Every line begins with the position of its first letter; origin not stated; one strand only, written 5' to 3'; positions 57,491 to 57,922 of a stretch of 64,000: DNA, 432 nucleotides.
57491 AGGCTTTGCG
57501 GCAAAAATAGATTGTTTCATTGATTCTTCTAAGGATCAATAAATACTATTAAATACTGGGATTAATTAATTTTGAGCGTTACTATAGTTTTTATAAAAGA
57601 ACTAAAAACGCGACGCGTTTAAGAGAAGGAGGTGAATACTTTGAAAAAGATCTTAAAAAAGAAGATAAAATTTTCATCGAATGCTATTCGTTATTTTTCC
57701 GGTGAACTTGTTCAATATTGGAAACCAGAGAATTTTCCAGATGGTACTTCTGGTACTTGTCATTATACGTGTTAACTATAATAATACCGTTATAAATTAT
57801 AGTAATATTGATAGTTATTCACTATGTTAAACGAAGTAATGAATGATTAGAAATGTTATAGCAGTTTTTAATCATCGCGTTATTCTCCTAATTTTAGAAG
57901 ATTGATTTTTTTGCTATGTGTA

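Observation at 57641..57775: Unannotated 44-codon ORF with a strong RBS: likely the precursor peptide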

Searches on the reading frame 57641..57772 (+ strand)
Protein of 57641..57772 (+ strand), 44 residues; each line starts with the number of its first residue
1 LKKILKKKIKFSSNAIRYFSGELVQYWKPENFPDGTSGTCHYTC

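Call 5: search_protein_families(library=ncbifam, proteins=[window:57641-57772:+], max_evalue=0.01)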
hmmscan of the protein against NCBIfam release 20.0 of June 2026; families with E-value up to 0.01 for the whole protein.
seq(44 aa): 0 families

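Call 6: search_protein_families(library=pfam, proteins=[window:57641-57772:+], max_evalue=0.01)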
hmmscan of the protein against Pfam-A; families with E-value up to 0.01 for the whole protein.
seq(44 aa): 0 families

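Call 7: find_homologous_proteins(query=window:57641-57772:+, max_evalue=10)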
Query seq(44 aa) (44 aa): 1 proteins with E <= 10 among 1 candidates.
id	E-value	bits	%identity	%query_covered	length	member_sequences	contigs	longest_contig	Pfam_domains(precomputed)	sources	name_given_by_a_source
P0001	3.7e-19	84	84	70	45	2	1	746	-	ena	-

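Call 8: find_encoding_contigs(protein=window:57641-57772:+, flank=10000)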
Protein seq(44 aa) (44 aa): no gene with exactly this product is on record in the collection.

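Call 10: find_encoding_contigs(protein=P0001, flank=10000)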
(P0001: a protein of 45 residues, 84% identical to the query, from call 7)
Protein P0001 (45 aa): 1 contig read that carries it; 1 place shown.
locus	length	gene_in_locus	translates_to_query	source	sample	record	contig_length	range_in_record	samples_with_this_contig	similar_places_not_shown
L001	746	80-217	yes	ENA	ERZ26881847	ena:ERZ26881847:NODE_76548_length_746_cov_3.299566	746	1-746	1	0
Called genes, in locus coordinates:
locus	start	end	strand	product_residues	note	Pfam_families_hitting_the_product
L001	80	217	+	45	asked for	-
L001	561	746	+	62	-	?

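Call 28: search_protein_families(library=ncbifam, proteins=[window:57641-57772:+], max_evalue=10)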
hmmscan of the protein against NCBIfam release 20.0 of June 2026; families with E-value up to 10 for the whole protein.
seq(44 aa): 0 families

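Call 53: find_homologous_proteins(query=A4, max_evalue=0.01)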
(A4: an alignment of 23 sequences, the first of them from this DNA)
Query A4 (23 sequences) (44 aa, profile of the alignment): 38 proteins with E <= 0.01 among 449 candidates.
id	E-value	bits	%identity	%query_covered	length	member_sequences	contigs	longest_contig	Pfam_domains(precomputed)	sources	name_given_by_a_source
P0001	3.6e-18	83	84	70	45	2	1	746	-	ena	-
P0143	2.5e-16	77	73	100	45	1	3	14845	-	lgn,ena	-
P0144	4.3e-16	77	76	75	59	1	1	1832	-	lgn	-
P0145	1.4e-14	72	64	75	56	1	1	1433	-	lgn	-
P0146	1.7e-14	71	52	70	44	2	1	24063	-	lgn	-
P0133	1.1e-13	69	73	50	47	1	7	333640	-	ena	-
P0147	2.4e-13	68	65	57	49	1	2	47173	-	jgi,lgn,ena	-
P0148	2.4e-13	68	35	100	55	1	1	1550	-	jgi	-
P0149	4.8e-13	67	75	27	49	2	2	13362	-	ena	-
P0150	9.9e-12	63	68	50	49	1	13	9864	-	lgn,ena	-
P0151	1.8e-11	62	75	27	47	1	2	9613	-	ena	-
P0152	3.1e-11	61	68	50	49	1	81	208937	-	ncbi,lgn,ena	-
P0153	9.3e-11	59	73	50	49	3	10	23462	-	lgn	-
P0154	1.0e-10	59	44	100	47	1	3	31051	-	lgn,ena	-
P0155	2.8e-10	58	44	61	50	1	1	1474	-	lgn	-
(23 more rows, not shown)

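Call 76: search_protein_representatives(alignment_id=A6)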
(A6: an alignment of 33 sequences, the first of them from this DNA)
Query: 33 sequences, 47 profile positions. Proteins with E-value up to 0.001 (for the whole library): 49; up to 1e-10: 11; up to 1e-30: 0. The best 49 are listed.
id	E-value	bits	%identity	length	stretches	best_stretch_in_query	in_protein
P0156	6.3e-17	77.5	-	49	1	1-46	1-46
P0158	2.4e-14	69.3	-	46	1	1-45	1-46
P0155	6.1e-14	67.9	-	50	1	1-46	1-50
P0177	7.0e-13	64.5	-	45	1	1-46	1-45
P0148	3.6e-12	62.3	-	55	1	1-46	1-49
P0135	1.4e-11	60.4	-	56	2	1-47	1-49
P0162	2.3e-11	59.7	-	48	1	1-46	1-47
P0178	5.0e-11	58.6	-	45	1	1-46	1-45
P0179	6.1e-11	58.3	-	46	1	1-45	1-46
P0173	6.3e-11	58.3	-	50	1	1-46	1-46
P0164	7.8e-11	58.0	-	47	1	1-45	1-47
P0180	1.2e-10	57.4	-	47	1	1-45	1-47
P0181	1.8e-10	56.8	-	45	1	1-46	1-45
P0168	2.3e-10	56.5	-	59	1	1-47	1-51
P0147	2.6e-10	56.3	-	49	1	1-46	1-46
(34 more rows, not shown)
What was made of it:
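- Of these, 47 are small proteins of 38-76 aa, nearly all matched over most or all of the profile (call 76).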
